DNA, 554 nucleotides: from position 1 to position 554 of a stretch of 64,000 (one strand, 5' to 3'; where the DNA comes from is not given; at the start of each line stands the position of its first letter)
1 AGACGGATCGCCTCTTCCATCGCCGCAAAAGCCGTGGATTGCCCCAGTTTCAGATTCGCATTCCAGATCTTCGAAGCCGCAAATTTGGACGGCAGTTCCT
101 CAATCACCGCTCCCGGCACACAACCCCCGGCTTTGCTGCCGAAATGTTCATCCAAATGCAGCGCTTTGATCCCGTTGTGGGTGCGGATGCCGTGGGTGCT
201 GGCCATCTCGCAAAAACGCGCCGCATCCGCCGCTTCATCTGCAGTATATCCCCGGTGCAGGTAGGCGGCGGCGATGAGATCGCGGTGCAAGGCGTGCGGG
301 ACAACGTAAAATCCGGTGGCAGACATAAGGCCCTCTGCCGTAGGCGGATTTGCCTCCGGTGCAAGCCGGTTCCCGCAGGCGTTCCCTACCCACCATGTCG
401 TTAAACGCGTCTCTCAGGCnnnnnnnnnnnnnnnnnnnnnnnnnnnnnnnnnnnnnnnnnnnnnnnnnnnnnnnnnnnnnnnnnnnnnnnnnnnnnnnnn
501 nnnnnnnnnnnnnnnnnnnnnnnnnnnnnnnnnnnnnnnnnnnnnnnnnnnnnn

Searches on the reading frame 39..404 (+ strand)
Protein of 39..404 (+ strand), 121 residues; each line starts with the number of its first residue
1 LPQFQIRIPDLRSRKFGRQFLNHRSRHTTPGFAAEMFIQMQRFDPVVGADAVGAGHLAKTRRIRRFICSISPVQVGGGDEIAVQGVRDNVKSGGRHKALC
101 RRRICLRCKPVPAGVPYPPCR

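Call 53: search_protein_families(library=pfam, alignment_id=A2, max_evalue=0.00001)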
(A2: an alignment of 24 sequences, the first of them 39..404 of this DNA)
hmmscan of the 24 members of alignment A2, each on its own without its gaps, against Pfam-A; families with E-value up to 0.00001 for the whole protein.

A. member 1, window:39-404:+ (121 aa): 0 families

B. families by the number of members that match (of 24 scanned): 31 families (the first 25 are shown)
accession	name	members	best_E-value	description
PF07586.16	HXXSHH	1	3e-108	Protein of unknown function (DUF1552)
PF01406.26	tRNA-synt_1e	1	1.4e-102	tRNA synthetases class I (C) catalytic domain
PF16363.11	GDP_Man_Dehyd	1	2.6e-79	GDP-mannose 4,6 dehydratase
PF01370.27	Epimerase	1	2.5e-65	NAD dependent epimerase/dehydratase family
PF02666.20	PS_Dcarbxylase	1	1.3e-48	Phosphatidylserine decarboxylase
PF08212.18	Lipocalin_2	1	1e-38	Lipocalin-like domain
PF00348.22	polyprenyl_synt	1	1.6e-38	Polyprenyl synthetase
PF01923.23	Cob_adeno_trans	1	3.4e-38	Cobalamin adenosyltransferase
PF01976.22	DUF116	1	2.2e-35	Protein of unknown function DUF116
PF00005.33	ABC_tran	1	1.2e-32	ABC transporter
PF01593.30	Amino_oxidase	1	4e-29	Flavin containing amine oxidoreductase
PF01475.25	FUR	1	5e-25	Ferric uptake regulator family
PF00487.30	FA_desaturase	1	3.4e-23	Fatty acid desaturase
PF01075.23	Glyco_transf_9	1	2.5e-21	Glycosyltransferase family 9 (heptosyltransferase)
PF00730.31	HhH-GPD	1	3.7e-19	HhH-GPD superfamily base excision DNA repair protein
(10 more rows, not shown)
